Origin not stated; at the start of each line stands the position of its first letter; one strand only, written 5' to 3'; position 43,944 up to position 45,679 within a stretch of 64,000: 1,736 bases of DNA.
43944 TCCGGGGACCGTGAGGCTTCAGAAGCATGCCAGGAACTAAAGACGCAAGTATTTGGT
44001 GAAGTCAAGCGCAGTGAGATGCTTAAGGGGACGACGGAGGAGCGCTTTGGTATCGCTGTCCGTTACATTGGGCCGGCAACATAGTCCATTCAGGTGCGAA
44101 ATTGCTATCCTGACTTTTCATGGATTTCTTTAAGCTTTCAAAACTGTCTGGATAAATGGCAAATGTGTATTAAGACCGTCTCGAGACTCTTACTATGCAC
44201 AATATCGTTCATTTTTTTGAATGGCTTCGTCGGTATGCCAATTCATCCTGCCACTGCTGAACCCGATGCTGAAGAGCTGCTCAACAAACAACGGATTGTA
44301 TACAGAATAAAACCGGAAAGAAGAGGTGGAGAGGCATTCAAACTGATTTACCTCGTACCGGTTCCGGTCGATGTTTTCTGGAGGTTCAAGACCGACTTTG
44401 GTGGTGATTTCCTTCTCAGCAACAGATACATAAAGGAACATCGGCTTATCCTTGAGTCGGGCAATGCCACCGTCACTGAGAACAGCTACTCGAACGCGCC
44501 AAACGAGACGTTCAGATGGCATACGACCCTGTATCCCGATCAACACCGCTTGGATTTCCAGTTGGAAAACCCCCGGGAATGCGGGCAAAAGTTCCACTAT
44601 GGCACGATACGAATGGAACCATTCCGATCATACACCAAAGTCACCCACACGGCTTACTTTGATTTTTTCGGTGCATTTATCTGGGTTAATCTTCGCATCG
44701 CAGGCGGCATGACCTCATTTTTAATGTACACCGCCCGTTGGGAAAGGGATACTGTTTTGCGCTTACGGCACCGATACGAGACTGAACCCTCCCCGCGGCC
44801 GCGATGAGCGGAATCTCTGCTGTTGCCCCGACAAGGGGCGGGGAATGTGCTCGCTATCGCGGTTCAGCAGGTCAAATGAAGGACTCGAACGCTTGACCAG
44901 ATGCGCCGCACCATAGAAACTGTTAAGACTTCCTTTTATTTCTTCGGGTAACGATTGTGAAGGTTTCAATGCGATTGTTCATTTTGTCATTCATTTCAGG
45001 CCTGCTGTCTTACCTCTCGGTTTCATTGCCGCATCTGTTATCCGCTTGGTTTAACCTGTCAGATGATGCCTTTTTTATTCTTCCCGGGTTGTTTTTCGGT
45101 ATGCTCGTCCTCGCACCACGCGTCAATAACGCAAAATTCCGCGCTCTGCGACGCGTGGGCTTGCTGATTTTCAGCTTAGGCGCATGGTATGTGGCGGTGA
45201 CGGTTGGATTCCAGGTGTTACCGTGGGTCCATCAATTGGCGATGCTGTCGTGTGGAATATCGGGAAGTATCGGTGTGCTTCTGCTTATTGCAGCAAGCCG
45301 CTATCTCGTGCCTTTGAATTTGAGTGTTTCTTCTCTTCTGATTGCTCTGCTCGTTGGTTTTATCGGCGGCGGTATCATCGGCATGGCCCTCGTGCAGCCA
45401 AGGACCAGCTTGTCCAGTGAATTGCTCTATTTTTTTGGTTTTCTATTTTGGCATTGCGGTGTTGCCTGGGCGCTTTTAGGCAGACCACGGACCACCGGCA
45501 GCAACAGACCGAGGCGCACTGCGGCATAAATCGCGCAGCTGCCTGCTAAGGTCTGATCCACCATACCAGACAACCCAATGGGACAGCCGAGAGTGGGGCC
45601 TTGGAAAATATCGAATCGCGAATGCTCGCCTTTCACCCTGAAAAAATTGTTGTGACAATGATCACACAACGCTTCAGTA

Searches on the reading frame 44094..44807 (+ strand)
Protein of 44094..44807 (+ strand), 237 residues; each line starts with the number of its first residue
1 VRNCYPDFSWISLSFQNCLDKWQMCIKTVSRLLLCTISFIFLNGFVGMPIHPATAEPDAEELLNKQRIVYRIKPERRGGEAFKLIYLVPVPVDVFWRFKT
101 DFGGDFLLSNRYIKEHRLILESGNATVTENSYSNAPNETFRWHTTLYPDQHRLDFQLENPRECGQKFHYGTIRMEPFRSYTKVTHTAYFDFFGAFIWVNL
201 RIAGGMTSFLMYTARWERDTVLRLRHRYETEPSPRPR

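Call 4: search_protein_families(library=pfam, max_evalue=0.01, proteins=[window:44094-44807:+])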
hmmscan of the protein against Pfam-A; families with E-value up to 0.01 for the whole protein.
window:44094-44807:+ (237 aa): 0 families

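Call 5: search_protein_families(library=ncbifam, max_evalue=0.01, proteins=[window:44094-44807:+])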
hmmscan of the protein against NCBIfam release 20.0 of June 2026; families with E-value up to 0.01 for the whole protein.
window:44094-44807:+ (237 aa): 0 families

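Call 56: search_protein_families(library=pfam, max_evalue=5, proteins=[window:44094-44807:+])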
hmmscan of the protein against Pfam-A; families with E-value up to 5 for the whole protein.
window:44094-44807:+ (237 aa): 1 family
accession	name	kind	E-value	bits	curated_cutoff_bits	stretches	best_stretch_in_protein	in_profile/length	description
PF16661.11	Lactamase_B_6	-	0.24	11.2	27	1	7-50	12-57/193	Metallo-beta-lactamase superfamily domain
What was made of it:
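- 43719..45529 (+): Three apparently intact conserved hypothetical genes inside the pocket (43719-44084, 44094-44807, 44957-45529). No Pfam family (calls 4, 56).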

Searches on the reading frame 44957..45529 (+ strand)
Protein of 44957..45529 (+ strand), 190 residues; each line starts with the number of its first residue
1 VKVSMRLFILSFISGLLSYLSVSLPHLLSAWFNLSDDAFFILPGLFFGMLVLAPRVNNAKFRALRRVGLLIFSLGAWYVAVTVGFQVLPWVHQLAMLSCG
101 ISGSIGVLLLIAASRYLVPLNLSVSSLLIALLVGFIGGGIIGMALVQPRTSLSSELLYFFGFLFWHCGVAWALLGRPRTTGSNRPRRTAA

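Call 4: search_protein_families(library=pfam, max_evalue=0.01, proteins=[window:44957-45529:+])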
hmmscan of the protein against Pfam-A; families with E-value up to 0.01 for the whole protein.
window:44957-45529:+ (190 aa): 0 families

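Call 5: search_protein_families(library=ncbifam, max_evalue=0.01, proteins=[window:44957-45529:+])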
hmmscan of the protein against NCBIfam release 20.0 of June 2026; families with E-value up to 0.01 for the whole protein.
window:44957-45529:+ (190 aa): 0 families

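Call 56: search_protein_families(library=pfam, max_evalue=5, proteins=[window:44969-45529:+])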
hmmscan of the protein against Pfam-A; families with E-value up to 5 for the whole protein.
window:44969-45529:+ (186 aa): 1 family
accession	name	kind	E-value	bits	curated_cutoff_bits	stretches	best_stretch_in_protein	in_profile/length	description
PF05216.18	UNC-50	-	0.22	11.4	22.1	1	33-107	129-205/221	UNC-50 family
